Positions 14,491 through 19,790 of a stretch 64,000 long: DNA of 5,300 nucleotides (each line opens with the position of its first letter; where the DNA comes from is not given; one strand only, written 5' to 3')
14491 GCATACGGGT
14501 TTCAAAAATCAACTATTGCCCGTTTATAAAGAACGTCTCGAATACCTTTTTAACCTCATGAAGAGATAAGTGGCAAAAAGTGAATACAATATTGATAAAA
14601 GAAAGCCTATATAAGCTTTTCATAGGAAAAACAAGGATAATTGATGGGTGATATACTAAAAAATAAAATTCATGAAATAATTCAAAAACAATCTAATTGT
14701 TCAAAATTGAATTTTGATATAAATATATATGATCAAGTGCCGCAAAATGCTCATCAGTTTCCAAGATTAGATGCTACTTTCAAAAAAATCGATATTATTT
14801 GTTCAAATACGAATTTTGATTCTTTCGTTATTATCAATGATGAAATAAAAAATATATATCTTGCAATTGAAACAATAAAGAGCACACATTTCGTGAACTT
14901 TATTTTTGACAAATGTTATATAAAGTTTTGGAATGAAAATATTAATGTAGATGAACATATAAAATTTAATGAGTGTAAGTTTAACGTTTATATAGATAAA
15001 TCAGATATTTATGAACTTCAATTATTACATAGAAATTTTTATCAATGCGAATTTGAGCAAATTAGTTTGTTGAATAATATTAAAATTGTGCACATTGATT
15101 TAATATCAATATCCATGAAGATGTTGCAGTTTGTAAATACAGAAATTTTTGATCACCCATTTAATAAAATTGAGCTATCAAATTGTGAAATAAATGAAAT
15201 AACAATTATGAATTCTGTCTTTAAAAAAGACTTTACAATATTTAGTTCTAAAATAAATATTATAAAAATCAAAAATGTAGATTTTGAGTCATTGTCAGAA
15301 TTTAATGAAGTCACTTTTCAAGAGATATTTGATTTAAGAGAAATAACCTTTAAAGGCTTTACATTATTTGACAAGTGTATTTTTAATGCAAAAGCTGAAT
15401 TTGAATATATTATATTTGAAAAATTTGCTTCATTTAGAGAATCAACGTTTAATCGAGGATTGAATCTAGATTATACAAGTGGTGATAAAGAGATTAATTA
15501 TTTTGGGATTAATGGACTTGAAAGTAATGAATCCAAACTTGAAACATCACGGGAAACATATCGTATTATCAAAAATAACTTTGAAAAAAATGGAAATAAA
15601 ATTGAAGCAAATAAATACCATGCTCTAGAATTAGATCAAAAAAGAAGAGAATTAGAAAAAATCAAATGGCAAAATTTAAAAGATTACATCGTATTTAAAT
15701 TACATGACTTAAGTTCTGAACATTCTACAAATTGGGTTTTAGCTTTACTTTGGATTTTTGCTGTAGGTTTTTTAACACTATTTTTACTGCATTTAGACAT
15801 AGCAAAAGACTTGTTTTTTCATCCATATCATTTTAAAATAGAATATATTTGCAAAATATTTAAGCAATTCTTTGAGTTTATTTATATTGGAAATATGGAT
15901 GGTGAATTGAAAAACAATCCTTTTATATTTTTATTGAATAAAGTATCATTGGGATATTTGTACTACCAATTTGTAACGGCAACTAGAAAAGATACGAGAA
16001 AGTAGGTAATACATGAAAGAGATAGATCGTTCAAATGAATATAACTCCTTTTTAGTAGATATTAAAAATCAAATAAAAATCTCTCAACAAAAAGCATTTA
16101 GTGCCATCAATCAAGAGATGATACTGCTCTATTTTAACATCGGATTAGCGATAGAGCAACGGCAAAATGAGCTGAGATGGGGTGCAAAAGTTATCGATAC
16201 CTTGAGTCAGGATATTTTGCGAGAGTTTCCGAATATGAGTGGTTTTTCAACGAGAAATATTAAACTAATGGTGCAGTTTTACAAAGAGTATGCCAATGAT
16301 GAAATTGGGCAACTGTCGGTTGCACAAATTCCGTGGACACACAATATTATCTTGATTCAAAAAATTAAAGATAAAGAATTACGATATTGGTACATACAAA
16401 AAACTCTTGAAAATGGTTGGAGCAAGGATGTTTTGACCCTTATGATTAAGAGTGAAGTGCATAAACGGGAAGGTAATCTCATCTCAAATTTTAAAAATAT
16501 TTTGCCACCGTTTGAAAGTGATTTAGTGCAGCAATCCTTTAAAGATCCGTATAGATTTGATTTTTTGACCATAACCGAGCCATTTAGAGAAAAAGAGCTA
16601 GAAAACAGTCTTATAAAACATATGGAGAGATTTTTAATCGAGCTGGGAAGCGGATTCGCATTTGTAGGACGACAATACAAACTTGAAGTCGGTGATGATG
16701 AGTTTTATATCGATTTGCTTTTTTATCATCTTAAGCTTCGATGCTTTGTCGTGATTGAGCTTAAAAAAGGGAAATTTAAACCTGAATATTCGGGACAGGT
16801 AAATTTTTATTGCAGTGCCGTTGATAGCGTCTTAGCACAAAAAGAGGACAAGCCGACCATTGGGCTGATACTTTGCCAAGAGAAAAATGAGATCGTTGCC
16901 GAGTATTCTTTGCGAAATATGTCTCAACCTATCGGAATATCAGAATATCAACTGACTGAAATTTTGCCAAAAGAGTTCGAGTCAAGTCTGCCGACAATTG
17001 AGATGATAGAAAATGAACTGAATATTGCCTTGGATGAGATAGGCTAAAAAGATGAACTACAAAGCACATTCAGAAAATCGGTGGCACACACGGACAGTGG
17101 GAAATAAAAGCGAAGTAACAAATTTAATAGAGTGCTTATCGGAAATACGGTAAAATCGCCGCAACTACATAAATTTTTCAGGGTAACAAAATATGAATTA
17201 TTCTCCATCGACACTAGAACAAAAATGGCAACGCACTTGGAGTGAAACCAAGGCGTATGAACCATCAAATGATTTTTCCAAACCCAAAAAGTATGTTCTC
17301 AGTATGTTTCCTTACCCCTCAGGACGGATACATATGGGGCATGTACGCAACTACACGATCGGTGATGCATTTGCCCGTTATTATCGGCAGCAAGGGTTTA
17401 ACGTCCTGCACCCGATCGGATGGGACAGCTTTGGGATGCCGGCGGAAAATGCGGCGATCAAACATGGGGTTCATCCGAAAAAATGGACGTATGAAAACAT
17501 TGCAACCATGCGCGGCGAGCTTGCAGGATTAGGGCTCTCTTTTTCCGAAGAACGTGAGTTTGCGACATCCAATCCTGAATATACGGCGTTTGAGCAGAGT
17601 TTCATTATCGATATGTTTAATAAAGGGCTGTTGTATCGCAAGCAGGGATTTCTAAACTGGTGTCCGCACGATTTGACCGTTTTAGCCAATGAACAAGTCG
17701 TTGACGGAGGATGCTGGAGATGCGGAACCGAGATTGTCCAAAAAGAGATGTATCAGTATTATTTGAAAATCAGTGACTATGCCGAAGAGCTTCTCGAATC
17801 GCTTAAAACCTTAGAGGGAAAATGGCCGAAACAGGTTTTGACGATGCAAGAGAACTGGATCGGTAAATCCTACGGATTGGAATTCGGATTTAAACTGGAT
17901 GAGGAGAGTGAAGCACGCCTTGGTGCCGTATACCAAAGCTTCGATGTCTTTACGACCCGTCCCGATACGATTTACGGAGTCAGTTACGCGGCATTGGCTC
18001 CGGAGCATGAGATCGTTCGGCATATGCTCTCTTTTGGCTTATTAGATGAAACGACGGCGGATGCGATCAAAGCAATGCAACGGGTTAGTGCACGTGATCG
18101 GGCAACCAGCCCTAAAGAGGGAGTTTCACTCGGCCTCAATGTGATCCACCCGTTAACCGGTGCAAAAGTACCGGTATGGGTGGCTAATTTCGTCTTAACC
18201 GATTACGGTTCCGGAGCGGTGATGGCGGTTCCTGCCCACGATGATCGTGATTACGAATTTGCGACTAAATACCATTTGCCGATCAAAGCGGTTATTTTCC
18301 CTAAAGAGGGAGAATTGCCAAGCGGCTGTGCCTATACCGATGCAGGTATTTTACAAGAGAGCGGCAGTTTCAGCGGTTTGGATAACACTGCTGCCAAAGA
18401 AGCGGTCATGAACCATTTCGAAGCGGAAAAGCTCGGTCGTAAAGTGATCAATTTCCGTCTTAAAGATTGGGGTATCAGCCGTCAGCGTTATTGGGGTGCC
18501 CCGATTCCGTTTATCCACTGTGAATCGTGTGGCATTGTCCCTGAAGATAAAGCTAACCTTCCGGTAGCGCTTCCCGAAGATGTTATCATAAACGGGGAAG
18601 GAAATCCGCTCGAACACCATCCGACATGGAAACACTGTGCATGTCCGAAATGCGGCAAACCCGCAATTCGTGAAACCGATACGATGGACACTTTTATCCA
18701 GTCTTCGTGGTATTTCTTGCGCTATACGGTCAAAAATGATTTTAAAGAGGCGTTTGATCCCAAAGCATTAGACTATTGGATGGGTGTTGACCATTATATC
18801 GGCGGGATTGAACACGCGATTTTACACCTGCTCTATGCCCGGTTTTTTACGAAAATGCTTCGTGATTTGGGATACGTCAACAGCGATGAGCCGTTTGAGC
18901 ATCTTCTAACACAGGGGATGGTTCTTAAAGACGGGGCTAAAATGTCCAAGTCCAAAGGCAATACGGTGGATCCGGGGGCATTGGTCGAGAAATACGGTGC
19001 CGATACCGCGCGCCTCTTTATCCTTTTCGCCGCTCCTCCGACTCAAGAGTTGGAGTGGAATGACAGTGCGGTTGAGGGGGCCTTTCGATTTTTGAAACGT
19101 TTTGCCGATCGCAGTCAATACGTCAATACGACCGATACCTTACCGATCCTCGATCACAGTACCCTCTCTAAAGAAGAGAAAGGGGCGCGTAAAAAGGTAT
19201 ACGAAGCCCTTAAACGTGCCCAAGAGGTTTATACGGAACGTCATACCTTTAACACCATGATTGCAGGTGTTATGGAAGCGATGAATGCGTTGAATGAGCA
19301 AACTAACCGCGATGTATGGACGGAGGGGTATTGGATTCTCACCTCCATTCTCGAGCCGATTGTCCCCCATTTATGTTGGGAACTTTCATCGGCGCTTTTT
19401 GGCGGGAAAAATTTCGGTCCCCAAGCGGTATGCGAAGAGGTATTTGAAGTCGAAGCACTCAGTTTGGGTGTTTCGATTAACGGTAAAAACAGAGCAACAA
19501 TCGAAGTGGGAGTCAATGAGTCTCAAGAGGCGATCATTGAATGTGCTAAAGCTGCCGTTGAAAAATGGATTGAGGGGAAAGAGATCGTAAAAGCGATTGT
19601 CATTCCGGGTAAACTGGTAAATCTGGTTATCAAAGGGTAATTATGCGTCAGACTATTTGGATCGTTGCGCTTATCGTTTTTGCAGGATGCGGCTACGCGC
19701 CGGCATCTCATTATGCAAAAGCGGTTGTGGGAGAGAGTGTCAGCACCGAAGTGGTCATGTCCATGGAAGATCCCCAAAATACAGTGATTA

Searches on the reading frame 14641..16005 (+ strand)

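Call 71: search_protein_families(library=pfam, proteins=[window:14641-16005:+], max_evalue=0.00001)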
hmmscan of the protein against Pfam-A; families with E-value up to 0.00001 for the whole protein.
window:14641-16005:+ (454 aa): 1 family
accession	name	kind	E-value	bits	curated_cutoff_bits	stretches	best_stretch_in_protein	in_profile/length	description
PF13576.12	Pentapeptide_3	-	2.8e-06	27.9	27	0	221-269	1-48/48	Pentapeptide repeats (9 copies)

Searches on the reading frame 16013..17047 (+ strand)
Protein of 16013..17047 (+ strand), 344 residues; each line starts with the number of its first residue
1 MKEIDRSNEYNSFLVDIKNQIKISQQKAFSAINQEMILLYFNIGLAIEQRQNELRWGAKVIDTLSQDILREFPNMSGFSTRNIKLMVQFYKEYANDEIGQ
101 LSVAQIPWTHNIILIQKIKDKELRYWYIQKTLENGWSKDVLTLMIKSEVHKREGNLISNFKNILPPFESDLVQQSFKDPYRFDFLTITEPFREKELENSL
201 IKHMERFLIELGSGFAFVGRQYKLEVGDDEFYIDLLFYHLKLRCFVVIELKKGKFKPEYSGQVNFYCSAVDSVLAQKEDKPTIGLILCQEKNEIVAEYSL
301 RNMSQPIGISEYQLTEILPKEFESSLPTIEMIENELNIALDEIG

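Call 71: search_protein_families(library=pfam, proteins=[window:16013-17047:+], max_evalue=0.00001)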
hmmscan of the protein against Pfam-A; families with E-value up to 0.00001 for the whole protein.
window:16013-17047:+ (344 aa): 2 families
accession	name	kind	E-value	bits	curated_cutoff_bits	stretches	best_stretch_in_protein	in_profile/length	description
PF06250.17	YhcG_C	-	8.3e-67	224.4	32.5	1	173-327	1-157/157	YhcG PDDEXK nuclease domain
PF17761.7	DUF1016_N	-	4.1e-41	140.7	32.8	1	16-152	1-137/137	DUF1016 N-terminal domain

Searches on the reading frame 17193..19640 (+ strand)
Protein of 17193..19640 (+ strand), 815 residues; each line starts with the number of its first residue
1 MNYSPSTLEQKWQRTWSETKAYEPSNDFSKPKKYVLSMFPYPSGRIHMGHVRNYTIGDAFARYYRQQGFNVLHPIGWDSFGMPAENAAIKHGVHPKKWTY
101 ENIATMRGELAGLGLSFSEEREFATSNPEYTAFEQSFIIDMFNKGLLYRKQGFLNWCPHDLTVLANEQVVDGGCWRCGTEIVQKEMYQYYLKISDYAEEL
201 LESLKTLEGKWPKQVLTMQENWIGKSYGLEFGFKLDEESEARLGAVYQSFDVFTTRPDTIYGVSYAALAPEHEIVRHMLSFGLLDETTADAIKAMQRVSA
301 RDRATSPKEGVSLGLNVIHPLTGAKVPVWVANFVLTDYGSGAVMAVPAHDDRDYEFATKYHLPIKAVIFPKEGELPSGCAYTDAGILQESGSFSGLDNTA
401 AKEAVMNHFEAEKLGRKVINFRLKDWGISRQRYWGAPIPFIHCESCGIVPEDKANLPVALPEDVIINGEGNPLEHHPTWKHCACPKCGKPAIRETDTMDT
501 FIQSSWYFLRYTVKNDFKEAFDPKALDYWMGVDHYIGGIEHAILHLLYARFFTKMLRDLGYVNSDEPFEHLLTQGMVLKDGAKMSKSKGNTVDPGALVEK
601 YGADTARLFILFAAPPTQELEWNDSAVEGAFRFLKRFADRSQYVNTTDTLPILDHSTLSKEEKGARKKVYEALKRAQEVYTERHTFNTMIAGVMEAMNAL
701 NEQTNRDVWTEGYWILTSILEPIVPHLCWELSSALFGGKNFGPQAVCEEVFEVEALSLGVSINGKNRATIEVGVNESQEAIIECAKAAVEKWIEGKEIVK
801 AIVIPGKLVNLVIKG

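Call 71: search_protein_families(library=pfam, proteins=[window:17193-19640:+], max_evalue=0.00001)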
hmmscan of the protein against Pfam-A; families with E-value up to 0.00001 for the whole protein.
window:17193-19640:+ (815 aa): 4 families
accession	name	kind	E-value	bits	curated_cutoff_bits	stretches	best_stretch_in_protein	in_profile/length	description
PF13603.12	tRNA-synt_1_2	-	9e-60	201.8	25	1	220-409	1-184/185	Leucyl-tRNA synthetase, editing domain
PF00133.28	tRNA-synt_1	-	1.1e-44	153.3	22.7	2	423-622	228-413/414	tRNA synthetases class I (I, L, M and V)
PF09334.17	tRNA-synt_1g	-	1.8e-34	119.6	20.1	2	34-180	2-145/391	tRNA synthetases class I (M)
PF01406.26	tRNA-synt_1e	-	3.4e-06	27.1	27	0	566-629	236-298/301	tRNA synthetases class I (C) catalytic domain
